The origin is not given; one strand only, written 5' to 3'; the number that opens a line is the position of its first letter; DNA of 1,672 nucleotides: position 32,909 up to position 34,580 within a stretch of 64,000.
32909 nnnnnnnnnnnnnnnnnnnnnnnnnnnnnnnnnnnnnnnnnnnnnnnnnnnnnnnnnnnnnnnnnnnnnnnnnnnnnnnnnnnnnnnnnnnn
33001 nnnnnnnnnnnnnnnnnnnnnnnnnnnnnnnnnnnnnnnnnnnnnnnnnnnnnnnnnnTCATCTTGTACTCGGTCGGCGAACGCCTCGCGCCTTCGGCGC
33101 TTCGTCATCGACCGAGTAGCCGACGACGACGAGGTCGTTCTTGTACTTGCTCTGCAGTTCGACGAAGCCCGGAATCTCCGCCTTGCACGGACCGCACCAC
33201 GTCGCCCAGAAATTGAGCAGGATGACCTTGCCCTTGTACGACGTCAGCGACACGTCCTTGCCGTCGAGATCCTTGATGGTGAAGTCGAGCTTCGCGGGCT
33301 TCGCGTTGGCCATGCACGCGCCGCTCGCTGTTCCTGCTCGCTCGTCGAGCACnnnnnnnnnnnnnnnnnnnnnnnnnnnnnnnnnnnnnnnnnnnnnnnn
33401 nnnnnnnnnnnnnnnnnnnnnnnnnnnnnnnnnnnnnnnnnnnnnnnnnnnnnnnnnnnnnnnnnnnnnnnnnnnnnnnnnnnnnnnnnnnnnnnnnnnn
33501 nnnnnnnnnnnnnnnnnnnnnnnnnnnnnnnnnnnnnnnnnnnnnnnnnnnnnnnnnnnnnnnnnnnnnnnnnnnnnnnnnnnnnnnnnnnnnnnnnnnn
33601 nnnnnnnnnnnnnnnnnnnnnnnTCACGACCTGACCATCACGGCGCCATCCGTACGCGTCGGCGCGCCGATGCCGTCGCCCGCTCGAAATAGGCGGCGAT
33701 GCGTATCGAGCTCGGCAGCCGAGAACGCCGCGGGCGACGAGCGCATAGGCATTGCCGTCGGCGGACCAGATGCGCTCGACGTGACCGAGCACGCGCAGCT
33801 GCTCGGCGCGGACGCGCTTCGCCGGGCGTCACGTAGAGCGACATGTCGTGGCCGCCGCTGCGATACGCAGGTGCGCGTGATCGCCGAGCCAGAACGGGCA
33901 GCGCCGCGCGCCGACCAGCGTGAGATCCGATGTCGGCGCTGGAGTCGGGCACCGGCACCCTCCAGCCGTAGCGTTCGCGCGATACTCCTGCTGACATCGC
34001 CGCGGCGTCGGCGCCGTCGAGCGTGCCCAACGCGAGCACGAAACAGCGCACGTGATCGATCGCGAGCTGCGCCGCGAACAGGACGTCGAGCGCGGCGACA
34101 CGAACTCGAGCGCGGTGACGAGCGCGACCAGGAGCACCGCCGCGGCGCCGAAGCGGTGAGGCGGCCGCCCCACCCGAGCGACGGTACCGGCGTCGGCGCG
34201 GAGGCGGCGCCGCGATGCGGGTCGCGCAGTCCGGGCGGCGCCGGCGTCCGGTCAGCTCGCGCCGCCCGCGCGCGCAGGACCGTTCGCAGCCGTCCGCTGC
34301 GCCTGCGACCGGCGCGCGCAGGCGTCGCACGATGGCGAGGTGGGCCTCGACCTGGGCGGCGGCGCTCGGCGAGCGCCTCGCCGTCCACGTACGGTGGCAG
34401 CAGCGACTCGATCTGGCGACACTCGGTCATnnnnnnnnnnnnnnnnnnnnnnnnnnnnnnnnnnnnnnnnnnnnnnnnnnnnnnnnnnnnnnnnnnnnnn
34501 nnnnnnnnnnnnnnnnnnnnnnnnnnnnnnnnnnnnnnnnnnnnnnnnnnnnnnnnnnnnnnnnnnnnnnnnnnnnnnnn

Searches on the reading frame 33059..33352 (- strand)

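Call 7: search_protein_families(library=pfam, proteins=[window:33059-33352:-], max_evalue=0.01)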
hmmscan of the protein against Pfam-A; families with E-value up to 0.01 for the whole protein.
window:33059-33352:- (97 aa): 5 families
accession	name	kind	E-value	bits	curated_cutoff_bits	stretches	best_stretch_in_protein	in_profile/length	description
PF00578.27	AhpC-TSA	-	2.4e-16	60.2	26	1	23-85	7-71/124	AhpC/TSA family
PF08534.16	Redoxin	-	5.1e-15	56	26.6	1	23-88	8-77/148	Redoxin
PF00085.26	Thioredoxin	-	6.7e-10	39.4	23.5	1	41-86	18-63/103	Thioredoxin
PF00255.25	GSHPx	-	1.9e-07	31.1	27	1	23-80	3-60/108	Glutathione peroxidase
PF13905.12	Thioredoxin_8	-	8.1e-07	29.7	27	1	41-84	1-46/94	Thioredoxin-like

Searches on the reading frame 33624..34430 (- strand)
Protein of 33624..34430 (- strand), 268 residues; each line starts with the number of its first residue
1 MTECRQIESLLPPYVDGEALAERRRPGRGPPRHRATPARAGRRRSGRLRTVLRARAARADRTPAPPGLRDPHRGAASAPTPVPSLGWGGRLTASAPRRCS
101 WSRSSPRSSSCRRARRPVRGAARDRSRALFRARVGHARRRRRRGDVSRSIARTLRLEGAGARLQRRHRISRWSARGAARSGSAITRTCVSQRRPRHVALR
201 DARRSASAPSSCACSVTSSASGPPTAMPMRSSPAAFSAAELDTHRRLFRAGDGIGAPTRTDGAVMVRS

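Call 7: search_protein_families(library=pfam, proteins=[window:33624-34430:-], max_evalue=0.01)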
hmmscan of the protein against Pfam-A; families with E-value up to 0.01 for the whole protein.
window:33624-34430:- (268 aa): 1 family
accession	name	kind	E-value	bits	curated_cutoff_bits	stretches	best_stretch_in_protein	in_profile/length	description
PF13490.11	zf-HC2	-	0.0047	17.4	22.2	0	4-24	1-21/35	Putative zinc-finger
